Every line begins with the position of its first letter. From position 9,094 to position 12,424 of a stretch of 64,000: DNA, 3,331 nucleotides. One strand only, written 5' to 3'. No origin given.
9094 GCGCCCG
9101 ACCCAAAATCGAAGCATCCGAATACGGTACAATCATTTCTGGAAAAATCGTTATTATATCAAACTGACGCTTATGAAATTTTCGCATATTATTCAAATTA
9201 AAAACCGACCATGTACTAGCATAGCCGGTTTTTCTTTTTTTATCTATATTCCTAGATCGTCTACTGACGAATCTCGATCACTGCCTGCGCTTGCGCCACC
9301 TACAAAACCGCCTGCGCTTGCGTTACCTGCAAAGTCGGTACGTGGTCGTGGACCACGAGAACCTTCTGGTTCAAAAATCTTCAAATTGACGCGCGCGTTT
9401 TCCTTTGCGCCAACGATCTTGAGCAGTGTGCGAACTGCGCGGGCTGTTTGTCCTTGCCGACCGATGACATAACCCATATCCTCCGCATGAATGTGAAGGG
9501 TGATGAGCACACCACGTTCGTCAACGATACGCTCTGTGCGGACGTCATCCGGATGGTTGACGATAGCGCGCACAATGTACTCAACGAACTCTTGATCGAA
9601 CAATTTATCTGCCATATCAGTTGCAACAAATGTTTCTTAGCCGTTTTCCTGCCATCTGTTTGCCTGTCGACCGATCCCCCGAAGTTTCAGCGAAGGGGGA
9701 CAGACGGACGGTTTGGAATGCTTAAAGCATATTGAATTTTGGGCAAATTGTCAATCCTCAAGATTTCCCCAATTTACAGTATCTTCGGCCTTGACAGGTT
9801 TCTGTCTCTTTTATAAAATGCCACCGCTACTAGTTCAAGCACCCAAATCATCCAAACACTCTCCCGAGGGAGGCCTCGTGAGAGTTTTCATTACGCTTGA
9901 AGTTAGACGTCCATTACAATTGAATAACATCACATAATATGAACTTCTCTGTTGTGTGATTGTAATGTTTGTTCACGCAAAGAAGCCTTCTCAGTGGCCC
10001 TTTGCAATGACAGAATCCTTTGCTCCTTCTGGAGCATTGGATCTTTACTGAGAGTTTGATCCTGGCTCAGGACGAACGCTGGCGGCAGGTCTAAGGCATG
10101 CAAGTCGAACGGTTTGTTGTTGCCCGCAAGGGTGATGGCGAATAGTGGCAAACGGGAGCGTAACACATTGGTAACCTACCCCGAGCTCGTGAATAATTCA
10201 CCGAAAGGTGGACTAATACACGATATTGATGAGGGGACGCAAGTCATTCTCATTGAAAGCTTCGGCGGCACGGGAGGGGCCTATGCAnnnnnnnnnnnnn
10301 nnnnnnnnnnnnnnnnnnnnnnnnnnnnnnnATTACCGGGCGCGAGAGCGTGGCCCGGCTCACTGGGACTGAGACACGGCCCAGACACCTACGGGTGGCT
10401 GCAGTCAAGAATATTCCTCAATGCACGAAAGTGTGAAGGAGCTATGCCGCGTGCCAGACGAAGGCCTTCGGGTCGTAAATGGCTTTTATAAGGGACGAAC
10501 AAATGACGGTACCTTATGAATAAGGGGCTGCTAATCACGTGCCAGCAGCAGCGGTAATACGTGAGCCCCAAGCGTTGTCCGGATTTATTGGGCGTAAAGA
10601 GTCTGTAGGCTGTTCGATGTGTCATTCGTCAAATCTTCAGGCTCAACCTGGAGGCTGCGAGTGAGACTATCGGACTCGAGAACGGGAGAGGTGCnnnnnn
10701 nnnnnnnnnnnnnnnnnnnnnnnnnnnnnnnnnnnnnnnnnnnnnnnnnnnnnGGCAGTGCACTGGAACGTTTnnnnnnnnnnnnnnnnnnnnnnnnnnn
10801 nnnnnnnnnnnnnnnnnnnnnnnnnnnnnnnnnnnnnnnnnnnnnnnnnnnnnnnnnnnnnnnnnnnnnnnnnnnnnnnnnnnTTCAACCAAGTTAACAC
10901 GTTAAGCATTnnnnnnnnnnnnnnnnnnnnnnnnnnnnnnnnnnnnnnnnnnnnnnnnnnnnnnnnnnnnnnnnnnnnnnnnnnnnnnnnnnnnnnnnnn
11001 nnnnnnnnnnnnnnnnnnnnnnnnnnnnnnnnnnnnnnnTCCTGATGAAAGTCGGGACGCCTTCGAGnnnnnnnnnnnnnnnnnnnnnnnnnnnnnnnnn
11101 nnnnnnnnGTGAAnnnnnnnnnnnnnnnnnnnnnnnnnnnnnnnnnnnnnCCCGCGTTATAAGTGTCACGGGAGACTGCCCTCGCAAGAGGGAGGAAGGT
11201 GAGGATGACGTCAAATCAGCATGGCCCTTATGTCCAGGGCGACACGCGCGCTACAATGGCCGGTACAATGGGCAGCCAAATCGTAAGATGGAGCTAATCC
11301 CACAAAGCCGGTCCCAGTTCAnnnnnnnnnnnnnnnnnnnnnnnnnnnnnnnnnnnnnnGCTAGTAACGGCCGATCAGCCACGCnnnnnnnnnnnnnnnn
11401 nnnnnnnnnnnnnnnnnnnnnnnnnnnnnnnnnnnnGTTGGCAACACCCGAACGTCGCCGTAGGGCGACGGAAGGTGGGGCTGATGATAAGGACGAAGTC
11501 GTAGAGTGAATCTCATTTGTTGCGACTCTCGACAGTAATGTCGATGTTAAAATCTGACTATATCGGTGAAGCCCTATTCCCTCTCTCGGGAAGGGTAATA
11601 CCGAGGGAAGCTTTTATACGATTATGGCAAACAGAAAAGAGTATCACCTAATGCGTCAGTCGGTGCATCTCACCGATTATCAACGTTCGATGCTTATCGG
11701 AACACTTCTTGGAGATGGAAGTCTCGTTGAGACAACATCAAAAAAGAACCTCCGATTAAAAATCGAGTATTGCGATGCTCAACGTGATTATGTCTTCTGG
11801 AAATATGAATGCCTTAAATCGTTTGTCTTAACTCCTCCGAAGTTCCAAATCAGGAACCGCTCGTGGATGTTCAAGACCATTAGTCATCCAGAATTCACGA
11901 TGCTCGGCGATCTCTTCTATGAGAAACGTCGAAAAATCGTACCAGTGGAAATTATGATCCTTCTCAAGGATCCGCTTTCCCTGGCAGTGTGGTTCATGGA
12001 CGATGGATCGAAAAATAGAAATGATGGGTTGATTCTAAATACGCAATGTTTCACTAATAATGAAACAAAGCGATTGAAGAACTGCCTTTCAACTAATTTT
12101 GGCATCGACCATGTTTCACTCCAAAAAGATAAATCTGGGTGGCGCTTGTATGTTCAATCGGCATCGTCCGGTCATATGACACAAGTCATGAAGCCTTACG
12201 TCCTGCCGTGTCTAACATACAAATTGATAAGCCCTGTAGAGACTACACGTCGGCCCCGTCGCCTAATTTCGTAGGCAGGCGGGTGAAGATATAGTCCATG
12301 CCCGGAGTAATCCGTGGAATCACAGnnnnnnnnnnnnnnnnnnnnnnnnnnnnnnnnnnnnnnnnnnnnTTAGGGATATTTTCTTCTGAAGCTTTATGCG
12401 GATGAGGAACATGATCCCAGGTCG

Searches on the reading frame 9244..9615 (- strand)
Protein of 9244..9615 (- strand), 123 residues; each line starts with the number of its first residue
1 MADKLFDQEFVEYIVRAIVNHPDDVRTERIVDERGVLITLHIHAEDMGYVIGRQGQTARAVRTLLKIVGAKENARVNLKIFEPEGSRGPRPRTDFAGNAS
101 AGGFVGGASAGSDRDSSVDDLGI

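Call 58: search_protein_families(library=pfam, proteins=[window:9244-9615:-], max_evalue=0.001)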
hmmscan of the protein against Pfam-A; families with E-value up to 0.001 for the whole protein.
window:9244-9615:- (123 aa): 2 families
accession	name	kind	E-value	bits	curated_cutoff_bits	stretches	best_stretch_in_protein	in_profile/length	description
PF13083.13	KH_KhpA-B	-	1.8e-22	79.4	32.1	1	8-80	1-73/73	KhpA/KhpB, KH domain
PF07650.23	KH_2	-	1.9e-05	24.8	22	1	38-82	27-72/78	KH domain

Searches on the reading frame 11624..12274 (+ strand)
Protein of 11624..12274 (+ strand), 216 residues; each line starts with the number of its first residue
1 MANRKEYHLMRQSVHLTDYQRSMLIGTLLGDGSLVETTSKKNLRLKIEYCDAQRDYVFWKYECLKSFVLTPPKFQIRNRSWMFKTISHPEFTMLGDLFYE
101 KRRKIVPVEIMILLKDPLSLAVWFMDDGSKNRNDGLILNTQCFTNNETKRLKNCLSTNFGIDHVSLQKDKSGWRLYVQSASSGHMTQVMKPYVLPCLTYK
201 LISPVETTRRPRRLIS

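Call 58: search_protein_families(library=pfam, proteins=[window:11624-12274:+], max_evalue=0.001)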
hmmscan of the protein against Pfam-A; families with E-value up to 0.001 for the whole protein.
window:11624-12274:+ (216 aa): 1 family
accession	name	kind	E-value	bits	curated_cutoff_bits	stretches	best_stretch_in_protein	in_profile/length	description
PF03161.18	LAGLIDADG_2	-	6.6e-42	143.8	25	1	21-182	1-165/168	LAGLIDADG DNA endonuclease family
